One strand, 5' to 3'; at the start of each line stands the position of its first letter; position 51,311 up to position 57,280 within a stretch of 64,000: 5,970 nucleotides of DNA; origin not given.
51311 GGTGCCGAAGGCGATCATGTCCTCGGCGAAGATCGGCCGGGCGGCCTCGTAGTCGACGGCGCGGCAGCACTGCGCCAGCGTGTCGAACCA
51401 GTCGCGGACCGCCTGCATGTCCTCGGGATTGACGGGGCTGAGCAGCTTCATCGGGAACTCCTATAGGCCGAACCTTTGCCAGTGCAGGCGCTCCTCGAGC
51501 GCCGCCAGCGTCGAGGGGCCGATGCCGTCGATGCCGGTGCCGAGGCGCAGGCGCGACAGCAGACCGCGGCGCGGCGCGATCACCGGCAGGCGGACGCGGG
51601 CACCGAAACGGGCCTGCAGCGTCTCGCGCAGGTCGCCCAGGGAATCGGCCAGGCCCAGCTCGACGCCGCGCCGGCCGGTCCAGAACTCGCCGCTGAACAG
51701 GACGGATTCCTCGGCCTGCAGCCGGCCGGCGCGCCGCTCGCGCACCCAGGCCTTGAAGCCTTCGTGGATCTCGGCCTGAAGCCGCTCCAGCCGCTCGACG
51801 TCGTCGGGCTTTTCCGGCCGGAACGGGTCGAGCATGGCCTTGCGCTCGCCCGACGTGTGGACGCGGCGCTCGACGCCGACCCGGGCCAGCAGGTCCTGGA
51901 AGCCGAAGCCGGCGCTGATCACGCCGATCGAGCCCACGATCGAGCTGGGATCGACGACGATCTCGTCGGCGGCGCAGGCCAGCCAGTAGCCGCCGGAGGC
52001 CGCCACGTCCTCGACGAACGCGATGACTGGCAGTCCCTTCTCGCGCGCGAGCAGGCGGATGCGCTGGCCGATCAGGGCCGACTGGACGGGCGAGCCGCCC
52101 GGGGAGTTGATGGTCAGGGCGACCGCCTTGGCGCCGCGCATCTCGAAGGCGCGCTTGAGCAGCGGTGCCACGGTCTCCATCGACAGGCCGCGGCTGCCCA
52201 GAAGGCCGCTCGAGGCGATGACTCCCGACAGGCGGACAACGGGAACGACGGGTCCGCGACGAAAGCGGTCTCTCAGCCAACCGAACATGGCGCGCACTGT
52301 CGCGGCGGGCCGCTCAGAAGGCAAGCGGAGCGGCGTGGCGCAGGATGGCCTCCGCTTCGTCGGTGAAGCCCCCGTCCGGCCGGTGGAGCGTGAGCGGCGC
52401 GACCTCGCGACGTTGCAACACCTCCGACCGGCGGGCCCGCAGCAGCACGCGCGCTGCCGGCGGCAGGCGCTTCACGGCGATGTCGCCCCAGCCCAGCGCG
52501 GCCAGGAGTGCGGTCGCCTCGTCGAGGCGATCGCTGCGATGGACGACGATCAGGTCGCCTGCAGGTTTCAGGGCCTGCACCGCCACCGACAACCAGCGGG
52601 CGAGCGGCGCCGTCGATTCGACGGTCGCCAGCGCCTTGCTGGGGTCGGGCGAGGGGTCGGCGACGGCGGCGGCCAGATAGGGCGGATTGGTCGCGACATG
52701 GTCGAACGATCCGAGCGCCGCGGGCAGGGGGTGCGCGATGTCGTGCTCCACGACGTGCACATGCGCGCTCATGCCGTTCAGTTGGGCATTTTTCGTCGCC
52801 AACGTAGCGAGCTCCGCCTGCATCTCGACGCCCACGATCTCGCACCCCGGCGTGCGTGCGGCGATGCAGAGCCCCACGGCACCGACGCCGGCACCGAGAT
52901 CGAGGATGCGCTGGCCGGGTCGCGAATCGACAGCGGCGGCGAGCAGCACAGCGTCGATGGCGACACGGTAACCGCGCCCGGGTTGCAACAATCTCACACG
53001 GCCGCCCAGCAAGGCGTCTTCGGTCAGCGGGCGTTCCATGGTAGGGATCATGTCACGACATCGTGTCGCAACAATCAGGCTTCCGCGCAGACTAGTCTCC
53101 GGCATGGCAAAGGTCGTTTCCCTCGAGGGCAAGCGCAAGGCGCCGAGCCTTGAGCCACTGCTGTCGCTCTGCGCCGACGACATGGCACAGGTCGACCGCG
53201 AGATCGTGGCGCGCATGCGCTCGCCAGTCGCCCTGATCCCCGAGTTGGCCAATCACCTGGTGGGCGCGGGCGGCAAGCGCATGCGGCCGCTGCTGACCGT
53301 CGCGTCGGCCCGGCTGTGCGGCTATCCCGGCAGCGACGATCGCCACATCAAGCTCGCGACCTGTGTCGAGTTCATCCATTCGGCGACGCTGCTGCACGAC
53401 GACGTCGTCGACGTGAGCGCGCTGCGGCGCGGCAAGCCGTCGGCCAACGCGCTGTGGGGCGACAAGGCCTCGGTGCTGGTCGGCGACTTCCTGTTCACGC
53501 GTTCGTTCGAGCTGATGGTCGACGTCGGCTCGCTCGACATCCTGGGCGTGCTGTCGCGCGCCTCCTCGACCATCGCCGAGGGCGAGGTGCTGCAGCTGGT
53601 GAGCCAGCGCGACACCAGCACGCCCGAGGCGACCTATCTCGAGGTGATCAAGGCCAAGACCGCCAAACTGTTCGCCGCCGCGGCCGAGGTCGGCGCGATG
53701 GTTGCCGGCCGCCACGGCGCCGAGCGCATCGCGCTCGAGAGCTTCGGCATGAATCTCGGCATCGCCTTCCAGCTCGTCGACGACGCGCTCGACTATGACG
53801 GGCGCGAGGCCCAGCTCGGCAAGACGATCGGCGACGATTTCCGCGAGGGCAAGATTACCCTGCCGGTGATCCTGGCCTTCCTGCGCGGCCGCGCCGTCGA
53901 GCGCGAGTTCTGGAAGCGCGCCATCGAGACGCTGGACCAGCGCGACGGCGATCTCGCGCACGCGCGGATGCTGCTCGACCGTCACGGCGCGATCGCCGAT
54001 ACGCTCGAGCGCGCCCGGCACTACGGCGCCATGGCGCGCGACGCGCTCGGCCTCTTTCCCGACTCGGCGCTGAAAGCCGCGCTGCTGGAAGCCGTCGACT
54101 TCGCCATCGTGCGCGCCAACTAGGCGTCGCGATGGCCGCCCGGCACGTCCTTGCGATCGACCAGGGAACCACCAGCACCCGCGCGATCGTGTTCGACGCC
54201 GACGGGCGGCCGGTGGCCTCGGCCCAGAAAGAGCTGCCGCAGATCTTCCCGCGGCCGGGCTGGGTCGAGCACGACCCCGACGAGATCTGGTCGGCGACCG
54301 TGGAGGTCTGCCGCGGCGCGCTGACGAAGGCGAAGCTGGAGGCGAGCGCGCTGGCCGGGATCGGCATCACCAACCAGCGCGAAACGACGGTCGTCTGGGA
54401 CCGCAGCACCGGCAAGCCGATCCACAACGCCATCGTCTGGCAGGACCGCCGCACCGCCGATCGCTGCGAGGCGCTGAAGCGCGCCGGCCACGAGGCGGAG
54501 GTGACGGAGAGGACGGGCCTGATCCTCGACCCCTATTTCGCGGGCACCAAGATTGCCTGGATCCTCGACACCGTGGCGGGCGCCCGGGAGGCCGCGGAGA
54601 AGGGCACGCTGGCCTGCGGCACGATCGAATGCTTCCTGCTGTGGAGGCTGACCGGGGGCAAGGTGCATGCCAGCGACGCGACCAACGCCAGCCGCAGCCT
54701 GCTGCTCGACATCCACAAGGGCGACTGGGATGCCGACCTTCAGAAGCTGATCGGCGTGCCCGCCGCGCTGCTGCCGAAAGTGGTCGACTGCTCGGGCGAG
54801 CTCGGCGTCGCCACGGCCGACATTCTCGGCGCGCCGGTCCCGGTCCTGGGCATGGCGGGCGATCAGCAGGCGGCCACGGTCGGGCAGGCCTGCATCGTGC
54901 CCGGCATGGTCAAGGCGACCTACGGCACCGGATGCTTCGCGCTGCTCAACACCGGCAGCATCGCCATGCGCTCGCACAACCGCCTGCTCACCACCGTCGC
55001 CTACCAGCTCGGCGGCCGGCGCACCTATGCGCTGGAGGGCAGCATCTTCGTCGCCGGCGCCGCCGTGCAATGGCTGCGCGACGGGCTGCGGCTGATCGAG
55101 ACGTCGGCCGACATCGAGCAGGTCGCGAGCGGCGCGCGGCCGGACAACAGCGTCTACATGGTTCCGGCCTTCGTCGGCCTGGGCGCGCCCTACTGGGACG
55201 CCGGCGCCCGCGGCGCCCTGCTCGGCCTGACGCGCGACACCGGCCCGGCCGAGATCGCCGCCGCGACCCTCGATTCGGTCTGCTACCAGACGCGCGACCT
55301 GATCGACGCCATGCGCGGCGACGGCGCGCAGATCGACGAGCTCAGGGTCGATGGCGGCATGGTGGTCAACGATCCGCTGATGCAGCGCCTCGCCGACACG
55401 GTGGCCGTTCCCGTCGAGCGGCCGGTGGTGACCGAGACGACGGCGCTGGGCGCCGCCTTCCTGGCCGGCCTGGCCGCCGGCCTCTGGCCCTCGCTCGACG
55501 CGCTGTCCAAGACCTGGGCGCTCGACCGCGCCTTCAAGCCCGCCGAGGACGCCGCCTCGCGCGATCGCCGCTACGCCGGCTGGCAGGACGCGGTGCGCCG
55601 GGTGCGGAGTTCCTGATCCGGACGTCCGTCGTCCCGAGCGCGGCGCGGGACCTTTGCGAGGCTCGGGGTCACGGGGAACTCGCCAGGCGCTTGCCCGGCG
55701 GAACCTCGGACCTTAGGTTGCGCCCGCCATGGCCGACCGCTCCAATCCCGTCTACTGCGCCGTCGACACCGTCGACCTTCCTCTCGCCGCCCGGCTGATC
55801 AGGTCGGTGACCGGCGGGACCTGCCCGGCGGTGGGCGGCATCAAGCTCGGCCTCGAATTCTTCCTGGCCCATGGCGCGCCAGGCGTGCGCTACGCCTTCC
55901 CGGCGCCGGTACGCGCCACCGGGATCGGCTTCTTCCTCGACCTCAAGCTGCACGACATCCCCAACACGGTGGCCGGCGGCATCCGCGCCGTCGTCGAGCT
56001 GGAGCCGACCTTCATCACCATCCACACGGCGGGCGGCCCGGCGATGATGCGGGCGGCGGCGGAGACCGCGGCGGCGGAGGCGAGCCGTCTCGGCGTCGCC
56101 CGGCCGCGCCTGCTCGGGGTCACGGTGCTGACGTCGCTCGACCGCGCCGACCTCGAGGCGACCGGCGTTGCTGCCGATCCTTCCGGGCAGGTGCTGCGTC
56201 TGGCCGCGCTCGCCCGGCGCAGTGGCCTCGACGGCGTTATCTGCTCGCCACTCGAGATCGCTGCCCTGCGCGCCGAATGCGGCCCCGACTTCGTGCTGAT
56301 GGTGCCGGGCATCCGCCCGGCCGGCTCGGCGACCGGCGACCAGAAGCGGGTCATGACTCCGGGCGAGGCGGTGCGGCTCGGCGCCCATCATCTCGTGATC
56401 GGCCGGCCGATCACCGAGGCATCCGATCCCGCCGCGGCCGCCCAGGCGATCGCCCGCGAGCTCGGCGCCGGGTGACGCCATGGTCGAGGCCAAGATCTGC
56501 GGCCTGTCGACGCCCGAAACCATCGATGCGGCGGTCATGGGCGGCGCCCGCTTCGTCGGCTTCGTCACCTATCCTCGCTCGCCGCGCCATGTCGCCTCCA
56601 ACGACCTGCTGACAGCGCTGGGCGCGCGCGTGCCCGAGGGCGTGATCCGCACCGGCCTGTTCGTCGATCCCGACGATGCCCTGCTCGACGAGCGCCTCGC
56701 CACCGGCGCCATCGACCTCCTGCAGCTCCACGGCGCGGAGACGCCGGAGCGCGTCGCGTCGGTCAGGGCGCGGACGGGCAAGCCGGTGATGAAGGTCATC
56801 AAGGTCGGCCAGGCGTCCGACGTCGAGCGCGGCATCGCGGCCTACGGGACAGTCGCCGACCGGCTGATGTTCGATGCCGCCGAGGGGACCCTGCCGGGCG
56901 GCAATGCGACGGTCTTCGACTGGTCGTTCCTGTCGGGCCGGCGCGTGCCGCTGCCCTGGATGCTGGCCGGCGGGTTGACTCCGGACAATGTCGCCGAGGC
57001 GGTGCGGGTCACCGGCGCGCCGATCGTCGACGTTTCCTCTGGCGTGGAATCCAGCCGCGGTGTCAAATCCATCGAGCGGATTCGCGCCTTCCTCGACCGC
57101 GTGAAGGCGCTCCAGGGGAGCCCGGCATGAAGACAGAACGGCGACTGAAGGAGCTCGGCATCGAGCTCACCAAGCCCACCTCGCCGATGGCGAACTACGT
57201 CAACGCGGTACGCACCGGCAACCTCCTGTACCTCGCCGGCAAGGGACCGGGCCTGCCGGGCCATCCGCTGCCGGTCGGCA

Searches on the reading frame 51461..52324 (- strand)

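Call 69: search_protein_families(library=pfam, proteins=[window:51461-52324:-], max_evalue=1e-8)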
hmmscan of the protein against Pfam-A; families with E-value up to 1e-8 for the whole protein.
window:51461-52324:- (287 aa): 2 families
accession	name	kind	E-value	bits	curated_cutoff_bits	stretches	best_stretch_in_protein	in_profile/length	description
PF01343.23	Peptidase_S49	-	1.3e-32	113.3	24.9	1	94-237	3-145/154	Peptidase family S49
PF25145.1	NfeD1b_N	-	3e-09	37.2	40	1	61-137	27-99/189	NfeD1b, N-terminal domain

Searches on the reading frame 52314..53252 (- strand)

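Call 69: search_protein_families(library=pfam, proteins=[window:52314-53252:-], max_evalue=1e-8)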
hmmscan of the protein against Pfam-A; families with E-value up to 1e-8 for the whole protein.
window:52314-53252:- (312 aa): 2 families
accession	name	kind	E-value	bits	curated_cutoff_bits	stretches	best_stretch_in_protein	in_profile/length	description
PF05175.20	MTS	-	7.8e-15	55.4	23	1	102-240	21-142/170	Methyltransferase small domain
PF13847.12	Methyltransf_31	-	4.5e-11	43.1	27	1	112-238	3-111/145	Methyltransferase domain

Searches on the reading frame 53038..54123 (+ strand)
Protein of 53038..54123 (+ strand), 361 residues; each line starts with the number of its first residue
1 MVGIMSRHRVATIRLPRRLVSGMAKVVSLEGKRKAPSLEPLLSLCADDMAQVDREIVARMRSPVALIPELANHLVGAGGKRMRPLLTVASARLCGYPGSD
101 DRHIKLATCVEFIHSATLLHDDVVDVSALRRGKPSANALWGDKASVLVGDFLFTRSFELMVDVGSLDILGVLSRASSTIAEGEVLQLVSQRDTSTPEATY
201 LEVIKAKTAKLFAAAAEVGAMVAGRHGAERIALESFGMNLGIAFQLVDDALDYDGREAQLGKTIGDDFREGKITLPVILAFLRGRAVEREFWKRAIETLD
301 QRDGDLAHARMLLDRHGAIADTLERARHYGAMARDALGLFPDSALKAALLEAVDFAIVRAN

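Call 69: search_protein_families(library=pfam, proteins=[window:53038-54123:+], max_evalue=1e-8)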
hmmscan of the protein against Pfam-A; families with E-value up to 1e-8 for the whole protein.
window:53038-54123:+ (361 aa): 1 family
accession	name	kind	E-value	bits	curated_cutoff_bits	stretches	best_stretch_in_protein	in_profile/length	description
PF00348.22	polyprenyl_synt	-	2.4e-72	243.6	27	1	66-308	3-246/251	Polyprenyl synthetase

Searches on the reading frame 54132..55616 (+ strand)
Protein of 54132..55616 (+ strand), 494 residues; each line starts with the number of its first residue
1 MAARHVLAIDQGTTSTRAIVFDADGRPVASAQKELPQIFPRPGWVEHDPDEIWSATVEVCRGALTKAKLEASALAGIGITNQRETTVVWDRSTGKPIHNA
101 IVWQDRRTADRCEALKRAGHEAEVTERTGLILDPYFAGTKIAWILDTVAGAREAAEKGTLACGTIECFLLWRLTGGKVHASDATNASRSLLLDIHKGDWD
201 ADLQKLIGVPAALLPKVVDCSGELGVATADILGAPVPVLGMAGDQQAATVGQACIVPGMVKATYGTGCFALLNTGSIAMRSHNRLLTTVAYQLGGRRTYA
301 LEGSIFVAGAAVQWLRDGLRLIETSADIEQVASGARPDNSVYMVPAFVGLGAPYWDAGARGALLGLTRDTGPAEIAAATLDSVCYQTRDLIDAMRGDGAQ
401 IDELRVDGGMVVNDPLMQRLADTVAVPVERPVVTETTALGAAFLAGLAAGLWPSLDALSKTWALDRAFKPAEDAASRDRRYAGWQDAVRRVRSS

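Call 69: search_protein_families(library=pfam, proteins=[window:54132-55616:+], max_evalue=1e-8)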
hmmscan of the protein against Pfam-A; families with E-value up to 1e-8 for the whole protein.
window:54132-55616:+ (494 aa): 2 families
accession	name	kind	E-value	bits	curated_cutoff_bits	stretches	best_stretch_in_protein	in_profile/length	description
PF00370.27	FGGY_N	-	6.9e-72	242.4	28.8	1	6-251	2-245/245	FGGY family of carbohydrate kinases, N-terminal domain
PF02782.22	FGGY_C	-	7e-40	137.4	27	1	261-449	2-198/198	FGGY family of carbohydrate kinases, C-terminal domain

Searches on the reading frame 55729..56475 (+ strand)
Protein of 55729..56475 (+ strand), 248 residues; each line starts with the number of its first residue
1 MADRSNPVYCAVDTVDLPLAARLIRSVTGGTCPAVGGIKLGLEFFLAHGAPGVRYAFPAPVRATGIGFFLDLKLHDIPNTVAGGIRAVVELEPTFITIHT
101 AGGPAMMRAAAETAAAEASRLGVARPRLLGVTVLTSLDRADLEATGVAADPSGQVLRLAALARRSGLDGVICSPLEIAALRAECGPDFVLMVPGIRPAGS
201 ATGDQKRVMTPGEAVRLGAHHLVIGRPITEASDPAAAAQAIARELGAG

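Call 69: search_protein_families(library=pfam, proteins=[window:55729-56475:+], max_evalue=1e-8)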
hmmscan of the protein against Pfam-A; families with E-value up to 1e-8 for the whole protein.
window:55729-56475:+ (248 aa): 1 family
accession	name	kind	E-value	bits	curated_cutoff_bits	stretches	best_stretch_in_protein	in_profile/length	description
PF00215.30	OMPdecase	-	2.2e-44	152.4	27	1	33-241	24-221/221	Orotidine 5'-phosphate decarboxylase / HUMPS family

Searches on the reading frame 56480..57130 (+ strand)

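Call 82: search_protein_families(library=pfam, proteins=[window:56480-57130:+], max_evalue=0.00001)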
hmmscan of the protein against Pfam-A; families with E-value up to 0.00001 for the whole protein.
window:56480-57130:+ (216 aa): 1 family
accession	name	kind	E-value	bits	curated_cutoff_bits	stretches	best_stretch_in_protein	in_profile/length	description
PF00697.28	PRAI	-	8.5e-39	133.7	22.7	1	4-206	1-192/193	N-(5'phosphoribosyl)anthranilate (PRA) isomerase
